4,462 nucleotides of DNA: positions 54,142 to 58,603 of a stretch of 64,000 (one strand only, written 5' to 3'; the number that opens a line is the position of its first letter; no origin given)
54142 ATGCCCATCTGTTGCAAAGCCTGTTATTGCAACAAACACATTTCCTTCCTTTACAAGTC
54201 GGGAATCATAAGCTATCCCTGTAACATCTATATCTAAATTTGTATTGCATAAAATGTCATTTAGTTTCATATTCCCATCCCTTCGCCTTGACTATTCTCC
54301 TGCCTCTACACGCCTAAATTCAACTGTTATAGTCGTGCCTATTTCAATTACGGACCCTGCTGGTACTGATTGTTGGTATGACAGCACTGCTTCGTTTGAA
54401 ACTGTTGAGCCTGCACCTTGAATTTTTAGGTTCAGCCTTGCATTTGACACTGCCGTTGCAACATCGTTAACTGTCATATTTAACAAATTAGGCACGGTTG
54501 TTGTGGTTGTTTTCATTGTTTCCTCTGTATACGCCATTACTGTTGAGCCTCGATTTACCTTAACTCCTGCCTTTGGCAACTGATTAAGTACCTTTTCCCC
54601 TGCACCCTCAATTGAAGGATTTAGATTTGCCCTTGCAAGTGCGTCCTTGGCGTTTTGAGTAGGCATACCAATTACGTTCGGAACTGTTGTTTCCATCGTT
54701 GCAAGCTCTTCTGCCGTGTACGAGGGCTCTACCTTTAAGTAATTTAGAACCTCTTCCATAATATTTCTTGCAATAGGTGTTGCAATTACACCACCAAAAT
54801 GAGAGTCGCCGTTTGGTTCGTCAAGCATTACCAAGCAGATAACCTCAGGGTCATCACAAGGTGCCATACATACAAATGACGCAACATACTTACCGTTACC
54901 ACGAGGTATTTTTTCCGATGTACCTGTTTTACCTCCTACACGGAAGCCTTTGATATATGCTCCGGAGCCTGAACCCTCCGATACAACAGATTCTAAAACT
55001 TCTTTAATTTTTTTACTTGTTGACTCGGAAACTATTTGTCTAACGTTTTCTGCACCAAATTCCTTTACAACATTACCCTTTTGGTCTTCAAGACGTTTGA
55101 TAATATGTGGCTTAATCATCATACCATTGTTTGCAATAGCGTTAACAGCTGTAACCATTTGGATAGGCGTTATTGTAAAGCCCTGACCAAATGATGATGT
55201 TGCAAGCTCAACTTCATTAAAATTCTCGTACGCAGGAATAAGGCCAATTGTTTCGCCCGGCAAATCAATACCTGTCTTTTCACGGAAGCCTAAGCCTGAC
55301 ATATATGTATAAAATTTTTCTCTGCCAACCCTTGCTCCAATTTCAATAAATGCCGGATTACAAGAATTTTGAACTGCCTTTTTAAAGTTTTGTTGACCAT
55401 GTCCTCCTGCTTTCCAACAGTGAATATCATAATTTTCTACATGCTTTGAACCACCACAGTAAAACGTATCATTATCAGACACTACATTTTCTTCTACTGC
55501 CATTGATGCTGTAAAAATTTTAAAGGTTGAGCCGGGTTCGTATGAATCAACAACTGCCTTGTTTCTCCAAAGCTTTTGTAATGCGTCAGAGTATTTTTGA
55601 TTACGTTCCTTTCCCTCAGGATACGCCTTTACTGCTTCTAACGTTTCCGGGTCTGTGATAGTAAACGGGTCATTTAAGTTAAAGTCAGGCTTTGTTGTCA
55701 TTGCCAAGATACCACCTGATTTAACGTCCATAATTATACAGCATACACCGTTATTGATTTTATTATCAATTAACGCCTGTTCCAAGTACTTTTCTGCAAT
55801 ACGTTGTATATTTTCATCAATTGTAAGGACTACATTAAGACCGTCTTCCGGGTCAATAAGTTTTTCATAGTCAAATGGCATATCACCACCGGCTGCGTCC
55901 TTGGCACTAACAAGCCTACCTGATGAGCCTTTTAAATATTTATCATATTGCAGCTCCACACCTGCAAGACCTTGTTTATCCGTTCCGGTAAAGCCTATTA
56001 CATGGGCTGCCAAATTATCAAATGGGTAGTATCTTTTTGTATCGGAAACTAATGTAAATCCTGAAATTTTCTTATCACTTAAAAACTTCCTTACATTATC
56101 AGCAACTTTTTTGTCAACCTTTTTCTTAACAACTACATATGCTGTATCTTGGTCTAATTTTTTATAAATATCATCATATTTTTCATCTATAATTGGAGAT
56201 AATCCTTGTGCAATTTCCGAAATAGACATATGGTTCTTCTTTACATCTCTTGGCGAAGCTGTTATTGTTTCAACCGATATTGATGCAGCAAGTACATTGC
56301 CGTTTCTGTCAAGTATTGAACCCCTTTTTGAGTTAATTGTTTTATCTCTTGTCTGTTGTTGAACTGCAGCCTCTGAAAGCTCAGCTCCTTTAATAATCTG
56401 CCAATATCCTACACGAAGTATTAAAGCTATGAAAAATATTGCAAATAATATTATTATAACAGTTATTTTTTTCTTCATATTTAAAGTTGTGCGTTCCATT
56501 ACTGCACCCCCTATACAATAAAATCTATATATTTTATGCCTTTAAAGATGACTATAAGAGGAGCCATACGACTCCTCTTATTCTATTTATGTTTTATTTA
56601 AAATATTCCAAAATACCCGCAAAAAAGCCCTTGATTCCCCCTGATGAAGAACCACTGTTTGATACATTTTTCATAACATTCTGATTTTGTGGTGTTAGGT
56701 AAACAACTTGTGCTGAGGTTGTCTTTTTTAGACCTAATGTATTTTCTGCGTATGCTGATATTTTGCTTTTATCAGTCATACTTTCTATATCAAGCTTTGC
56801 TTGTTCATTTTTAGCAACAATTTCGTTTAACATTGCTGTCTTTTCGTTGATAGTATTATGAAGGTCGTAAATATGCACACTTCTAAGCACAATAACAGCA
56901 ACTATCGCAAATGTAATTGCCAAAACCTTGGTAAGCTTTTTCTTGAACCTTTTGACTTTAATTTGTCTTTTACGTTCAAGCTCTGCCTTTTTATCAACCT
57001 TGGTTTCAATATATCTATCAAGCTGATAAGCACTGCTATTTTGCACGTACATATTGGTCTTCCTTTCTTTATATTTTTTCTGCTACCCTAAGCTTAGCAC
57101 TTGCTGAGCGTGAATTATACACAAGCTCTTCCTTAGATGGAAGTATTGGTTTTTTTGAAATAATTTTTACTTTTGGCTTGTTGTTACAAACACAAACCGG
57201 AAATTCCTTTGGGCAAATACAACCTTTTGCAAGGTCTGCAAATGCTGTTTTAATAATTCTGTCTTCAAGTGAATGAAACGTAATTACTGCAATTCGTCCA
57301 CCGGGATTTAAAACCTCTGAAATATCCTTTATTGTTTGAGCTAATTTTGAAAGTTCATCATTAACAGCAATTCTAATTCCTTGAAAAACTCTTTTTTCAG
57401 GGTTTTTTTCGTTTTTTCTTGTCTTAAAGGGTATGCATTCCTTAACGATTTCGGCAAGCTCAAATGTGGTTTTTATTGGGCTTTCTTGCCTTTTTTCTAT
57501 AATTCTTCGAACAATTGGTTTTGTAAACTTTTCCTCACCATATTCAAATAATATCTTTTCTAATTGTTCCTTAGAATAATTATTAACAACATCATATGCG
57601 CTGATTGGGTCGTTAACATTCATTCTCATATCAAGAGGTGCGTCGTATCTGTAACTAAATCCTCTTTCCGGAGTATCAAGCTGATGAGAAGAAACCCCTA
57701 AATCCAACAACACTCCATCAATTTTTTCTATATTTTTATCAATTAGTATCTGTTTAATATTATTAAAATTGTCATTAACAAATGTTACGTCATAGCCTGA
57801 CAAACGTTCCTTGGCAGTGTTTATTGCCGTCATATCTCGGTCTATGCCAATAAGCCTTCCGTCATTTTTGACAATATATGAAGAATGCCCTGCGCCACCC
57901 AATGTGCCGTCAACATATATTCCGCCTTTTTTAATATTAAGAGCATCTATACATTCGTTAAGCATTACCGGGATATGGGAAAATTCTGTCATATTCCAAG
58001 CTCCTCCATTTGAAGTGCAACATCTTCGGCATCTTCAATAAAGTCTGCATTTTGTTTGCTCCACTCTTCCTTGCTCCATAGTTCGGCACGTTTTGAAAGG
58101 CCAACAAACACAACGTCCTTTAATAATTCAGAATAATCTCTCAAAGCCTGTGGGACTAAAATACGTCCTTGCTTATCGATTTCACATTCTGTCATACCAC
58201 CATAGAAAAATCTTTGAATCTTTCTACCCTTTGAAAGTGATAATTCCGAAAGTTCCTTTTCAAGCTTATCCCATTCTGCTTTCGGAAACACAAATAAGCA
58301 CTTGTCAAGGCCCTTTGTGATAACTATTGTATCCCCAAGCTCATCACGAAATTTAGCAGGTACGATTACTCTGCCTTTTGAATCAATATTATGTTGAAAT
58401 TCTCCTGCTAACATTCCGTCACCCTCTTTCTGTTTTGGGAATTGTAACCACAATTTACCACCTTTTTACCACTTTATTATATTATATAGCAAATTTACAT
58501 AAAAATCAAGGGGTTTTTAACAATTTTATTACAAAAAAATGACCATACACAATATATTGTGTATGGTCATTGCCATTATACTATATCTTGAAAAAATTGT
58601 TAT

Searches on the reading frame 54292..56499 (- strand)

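Call 60: search_protein_families(library=pfam, proteins=[window:54292-56499:-], max_evalue=0.00001)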
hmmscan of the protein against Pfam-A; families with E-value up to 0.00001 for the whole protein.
window:54292-56499:- (735 aa): 3 families
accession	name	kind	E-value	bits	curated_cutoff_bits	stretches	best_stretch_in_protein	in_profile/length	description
PF00905.27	Transpeptidase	-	2.2e-77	260.7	22.1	1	253-582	2-299/299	Penicillin binding protein transpeptidase domain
PF03717.20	PBP_dimer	-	4.5e-22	79.8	24.4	1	55-204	2-173/180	Penicillin-binding Protein dimerisation domain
PF03793.24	PASTA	-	8.6e-18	64.5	23.2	1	605-654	2-58/64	PASTA domain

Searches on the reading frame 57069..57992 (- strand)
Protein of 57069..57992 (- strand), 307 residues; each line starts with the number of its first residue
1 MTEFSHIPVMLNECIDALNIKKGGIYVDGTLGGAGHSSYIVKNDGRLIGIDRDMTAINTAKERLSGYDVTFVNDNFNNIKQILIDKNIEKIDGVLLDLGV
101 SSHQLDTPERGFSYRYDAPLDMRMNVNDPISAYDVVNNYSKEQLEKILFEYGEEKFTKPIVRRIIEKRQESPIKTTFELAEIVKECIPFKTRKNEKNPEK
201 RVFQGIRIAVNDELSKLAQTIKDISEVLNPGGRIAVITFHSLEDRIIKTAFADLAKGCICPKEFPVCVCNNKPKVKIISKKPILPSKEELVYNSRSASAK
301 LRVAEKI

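Call 60: search_protein_families(library=pfam, proteins=[window:57069-57992:-], max_evalue=0.00001)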
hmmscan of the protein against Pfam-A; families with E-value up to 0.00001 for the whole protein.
window:57069-57992:- (307 aa): 2 families
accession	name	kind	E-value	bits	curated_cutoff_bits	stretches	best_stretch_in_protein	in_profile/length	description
PF01795.25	Methyltransf_5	-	1.5e-122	409.4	27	1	3-307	1-309/309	MraW methylase family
PF13847.12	Methyltransf_31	-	9.5e-07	29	27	0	33-97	13-81/145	Methyltransferase domain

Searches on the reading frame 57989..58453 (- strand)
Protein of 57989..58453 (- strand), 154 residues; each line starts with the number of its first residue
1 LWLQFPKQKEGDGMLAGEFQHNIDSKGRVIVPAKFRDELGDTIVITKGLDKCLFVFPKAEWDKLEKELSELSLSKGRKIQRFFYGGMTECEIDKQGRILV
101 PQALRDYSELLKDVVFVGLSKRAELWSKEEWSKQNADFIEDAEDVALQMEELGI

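Call 60: search_protein_families(library=pfam, proteins=[window:57989-58453:-], max_evalue=0.00001)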
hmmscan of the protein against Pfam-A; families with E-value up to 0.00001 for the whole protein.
window:57989-58453:- (154 aa): 1 family
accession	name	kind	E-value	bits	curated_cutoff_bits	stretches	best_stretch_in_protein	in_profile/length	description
PF02381.23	MraZ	-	6.8e-40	135.3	23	2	14-76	1-64/72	MraZ protein, putative antitoxin-like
